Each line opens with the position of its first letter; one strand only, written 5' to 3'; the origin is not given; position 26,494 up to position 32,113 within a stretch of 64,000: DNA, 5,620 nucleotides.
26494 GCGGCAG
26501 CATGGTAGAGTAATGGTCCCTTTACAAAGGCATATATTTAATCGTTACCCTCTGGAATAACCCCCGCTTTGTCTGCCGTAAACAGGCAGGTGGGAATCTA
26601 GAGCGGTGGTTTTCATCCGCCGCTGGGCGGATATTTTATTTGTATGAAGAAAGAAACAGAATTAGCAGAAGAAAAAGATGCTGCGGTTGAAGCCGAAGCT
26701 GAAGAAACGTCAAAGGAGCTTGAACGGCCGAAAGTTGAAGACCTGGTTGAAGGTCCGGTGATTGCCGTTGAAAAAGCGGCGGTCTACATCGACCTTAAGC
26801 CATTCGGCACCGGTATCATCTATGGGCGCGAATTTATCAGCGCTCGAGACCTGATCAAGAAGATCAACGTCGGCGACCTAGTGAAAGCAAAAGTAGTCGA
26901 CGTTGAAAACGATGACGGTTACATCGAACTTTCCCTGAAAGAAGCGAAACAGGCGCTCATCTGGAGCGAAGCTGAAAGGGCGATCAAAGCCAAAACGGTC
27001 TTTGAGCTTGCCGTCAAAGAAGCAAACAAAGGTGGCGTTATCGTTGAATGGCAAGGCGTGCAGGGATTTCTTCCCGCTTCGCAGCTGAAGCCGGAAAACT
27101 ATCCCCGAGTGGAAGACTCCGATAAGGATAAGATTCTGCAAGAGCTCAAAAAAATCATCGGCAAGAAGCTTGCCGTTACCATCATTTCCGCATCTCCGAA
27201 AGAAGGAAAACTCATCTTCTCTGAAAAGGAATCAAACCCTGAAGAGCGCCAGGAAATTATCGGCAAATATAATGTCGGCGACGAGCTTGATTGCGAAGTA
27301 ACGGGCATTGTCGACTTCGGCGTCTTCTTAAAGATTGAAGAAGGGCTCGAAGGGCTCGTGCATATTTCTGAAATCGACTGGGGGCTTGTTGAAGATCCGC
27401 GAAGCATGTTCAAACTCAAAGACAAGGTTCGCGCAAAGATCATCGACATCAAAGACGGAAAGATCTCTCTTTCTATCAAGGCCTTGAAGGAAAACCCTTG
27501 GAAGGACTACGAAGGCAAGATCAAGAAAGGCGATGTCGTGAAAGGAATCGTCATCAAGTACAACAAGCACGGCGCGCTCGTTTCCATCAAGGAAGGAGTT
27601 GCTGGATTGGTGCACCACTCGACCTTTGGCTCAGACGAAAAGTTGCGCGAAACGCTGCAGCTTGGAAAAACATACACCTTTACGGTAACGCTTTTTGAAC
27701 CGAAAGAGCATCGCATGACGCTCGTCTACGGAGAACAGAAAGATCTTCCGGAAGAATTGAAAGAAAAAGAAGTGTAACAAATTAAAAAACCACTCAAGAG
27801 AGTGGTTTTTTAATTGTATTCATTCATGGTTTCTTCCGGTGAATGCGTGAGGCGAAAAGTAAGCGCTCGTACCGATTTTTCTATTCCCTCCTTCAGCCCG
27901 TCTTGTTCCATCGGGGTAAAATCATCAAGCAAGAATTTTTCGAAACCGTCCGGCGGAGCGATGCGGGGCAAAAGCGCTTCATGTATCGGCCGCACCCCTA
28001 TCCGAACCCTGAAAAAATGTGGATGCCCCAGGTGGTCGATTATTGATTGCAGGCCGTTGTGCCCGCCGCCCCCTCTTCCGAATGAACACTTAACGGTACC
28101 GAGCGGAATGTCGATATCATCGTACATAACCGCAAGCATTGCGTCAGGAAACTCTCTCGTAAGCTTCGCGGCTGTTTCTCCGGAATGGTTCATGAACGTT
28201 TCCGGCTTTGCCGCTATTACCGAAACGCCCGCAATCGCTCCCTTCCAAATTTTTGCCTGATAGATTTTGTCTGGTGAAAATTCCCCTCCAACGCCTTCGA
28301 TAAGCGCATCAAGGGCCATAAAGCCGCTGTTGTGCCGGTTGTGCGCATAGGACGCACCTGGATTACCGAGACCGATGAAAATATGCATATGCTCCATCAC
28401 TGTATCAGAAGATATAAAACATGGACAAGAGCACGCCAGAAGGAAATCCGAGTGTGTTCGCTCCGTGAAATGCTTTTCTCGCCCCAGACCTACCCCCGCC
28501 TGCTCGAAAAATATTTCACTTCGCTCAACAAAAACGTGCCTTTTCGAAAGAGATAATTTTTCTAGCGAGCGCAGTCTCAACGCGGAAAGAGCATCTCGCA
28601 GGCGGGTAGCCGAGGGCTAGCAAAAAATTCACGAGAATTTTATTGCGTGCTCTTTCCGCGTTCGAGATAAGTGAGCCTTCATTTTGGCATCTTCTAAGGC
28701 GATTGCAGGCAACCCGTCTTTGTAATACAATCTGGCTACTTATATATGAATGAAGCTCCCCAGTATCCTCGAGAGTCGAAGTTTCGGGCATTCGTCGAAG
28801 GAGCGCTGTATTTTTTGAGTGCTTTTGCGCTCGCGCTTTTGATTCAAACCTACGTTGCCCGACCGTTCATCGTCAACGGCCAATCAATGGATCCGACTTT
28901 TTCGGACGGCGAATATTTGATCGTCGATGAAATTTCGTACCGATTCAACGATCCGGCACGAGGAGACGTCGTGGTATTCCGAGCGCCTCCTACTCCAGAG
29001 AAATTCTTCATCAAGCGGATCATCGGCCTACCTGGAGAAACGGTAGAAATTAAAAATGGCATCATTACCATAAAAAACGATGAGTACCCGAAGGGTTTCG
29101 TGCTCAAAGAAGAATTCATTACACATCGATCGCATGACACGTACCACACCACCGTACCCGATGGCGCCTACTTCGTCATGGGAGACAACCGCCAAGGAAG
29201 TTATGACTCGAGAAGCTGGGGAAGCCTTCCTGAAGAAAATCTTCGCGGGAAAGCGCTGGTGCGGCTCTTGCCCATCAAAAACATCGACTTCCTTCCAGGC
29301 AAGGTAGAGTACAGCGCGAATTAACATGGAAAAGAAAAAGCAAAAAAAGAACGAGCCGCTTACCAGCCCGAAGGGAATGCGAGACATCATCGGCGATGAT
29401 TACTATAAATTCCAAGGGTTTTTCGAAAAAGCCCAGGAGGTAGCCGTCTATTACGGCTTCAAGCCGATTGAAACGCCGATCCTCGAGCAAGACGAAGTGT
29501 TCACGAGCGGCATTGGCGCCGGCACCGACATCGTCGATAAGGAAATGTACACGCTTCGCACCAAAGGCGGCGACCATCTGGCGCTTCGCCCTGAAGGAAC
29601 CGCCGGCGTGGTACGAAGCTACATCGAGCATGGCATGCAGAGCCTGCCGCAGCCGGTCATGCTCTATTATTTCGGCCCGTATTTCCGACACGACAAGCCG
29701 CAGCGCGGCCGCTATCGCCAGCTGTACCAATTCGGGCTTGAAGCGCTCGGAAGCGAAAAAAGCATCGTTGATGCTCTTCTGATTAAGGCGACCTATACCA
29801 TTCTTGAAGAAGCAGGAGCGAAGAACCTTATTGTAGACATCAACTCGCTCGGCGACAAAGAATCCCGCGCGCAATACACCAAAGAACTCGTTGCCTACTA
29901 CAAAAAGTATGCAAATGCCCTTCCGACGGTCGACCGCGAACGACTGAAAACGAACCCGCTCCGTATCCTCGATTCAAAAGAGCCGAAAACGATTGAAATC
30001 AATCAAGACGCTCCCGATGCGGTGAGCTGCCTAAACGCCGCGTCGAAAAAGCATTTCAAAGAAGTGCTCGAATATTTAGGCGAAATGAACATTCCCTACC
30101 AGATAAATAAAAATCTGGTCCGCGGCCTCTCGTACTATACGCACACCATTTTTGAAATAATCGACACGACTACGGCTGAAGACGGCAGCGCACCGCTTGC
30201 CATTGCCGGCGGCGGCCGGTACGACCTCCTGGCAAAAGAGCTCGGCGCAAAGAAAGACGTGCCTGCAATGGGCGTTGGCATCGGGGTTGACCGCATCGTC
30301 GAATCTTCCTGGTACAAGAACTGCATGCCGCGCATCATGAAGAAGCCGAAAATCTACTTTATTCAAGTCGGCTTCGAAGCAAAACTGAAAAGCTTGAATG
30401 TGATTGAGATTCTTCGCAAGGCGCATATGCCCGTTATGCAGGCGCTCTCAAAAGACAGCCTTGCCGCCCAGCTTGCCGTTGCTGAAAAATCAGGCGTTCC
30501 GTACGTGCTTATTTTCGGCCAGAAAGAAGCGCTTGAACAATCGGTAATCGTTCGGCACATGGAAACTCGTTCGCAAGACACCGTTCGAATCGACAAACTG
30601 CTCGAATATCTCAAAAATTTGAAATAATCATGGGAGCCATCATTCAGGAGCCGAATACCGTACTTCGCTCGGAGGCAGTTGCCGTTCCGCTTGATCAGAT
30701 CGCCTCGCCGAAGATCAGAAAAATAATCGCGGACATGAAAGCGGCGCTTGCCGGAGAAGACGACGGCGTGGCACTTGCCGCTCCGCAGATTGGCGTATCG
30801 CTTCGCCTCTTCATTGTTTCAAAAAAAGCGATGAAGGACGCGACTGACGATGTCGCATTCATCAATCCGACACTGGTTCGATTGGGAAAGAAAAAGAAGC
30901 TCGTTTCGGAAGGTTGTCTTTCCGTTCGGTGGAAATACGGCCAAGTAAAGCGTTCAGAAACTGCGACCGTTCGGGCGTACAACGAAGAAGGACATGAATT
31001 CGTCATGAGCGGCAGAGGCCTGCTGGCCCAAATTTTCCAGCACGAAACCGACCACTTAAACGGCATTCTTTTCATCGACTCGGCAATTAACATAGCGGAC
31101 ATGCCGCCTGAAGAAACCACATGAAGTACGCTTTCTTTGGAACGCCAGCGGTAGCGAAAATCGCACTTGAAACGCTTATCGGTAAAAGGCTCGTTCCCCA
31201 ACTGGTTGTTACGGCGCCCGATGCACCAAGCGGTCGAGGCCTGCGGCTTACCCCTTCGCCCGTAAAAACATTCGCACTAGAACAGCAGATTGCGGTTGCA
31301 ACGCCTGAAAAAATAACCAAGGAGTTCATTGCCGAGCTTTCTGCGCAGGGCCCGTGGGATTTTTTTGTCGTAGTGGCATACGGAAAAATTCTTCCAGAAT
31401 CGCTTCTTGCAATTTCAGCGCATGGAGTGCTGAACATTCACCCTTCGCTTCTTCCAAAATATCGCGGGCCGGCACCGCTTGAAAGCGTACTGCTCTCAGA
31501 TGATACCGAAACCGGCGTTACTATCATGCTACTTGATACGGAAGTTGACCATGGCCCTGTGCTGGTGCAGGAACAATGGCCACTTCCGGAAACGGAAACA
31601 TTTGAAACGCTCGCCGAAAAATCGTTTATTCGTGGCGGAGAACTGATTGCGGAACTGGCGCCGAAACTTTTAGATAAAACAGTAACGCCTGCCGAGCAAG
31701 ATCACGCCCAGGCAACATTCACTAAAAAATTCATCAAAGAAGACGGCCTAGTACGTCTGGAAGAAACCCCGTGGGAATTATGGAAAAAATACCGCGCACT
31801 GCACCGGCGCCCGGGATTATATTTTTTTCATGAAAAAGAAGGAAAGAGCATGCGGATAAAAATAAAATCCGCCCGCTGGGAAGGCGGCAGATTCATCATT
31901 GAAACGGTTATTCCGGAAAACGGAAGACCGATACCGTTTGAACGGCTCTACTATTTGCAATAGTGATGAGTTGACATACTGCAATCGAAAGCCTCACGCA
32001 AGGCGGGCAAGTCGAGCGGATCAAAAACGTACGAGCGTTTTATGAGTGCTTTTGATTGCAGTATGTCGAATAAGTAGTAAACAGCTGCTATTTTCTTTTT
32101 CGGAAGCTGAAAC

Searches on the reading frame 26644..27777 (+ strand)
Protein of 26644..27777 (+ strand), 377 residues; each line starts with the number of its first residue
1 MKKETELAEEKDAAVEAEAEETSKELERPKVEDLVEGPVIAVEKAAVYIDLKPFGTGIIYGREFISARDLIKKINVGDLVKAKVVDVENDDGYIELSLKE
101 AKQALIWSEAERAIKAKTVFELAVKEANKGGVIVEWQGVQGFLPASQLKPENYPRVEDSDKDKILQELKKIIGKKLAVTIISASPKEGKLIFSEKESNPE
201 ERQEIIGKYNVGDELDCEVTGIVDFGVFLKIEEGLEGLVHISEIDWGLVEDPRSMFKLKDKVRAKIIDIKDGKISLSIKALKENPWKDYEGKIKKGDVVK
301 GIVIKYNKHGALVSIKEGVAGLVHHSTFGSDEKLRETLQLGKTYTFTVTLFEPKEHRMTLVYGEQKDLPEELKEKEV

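Call 13: search_protein_families(library=pfam, proteins=[window:26644-27777:+], max_evalue=0.001)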
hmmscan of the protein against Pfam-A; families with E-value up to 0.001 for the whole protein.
window:26644-27777:+ (377 aa): 5 families
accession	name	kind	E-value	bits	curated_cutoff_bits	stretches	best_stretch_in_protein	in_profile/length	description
PF00575.29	S1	-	4.6e-39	133.1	22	4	208-279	1-74/74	S1 RNA binding domain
PF23459.1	S1_RRP5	-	9.8e-14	52.1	27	1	293-352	1-62/72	RRP5 S1 domain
PF21543.3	CvfB_2nd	-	1.8e-05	25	27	0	50-99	23-75/76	Virulence regulatory factor CvfB, second domain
PF21710.3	Spt6_S1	-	7e-05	23.5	27.5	0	68-101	56-89/91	Spt6, S1/OB domain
PF13509.12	S1_2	-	0.00057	20.4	21.8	0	217-245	7-35/61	S1 domain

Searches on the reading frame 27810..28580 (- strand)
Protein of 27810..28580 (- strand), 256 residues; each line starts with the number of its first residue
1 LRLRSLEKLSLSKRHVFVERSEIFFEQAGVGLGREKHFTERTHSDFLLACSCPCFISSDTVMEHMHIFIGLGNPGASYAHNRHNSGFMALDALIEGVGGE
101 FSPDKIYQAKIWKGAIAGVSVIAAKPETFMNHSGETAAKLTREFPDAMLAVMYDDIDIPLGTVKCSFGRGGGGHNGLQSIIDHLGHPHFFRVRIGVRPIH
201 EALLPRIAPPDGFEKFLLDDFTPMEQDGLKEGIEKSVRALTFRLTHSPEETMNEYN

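Call 13: search_protein_families(library=pfam, proteins=[window:27810-28580:-], max_evalue=0.001)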
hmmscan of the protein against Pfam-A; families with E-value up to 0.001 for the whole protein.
window:27810-28580:- (256 aa): 1 family
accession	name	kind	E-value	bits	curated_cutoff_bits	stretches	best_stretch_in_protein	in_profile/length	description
PF01195.25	Pept_tRNA_hydro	-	2.1e-45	155.2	27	1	68-256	2-183/183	Peptidyl-tRNA hydrolase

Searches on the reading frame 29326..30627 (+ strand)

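Call 13: search_protein_families(library=pfam, proteins=[window:29326-30627:+], max_evalue=0.001)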
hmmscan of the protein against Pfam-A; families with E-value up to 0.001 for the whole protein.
window:29326-30627:+ (433 aa): 3 families
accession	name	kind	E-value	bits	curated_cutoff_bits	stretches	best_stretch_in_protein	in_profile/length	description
PF13393.11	tRNA-synt_His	-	1.8e-32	113.3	25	1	17-324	1-308/308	Histidyl-tRNA synthetase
PF03129.25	HGTP_anticodon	-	2.9e-12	47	21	1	348-431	7-93/94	Anticodon binding domain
PF00587.30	tRNA-synt_2b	-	4.1e-12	47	29.3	1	75-194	1-124/179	tRNA synthetase class II core domain (G, H, P, S and T)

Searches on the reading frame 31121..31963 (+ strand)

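Call 78: search_protein_families(library=pfam, proteins=[window:31121-31963:+], max_evalue=0.001)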
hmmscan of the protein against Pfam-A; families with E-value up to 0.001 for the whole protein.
window:31121-31963:+ (280 aa): 1 family
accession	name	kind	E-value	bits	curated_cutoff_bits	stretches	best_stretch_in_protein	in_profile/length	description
PF00551.24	Formyl_trans_N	-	2.3e-32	112.7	26.1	1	4-167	4-168/181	Formyl transferase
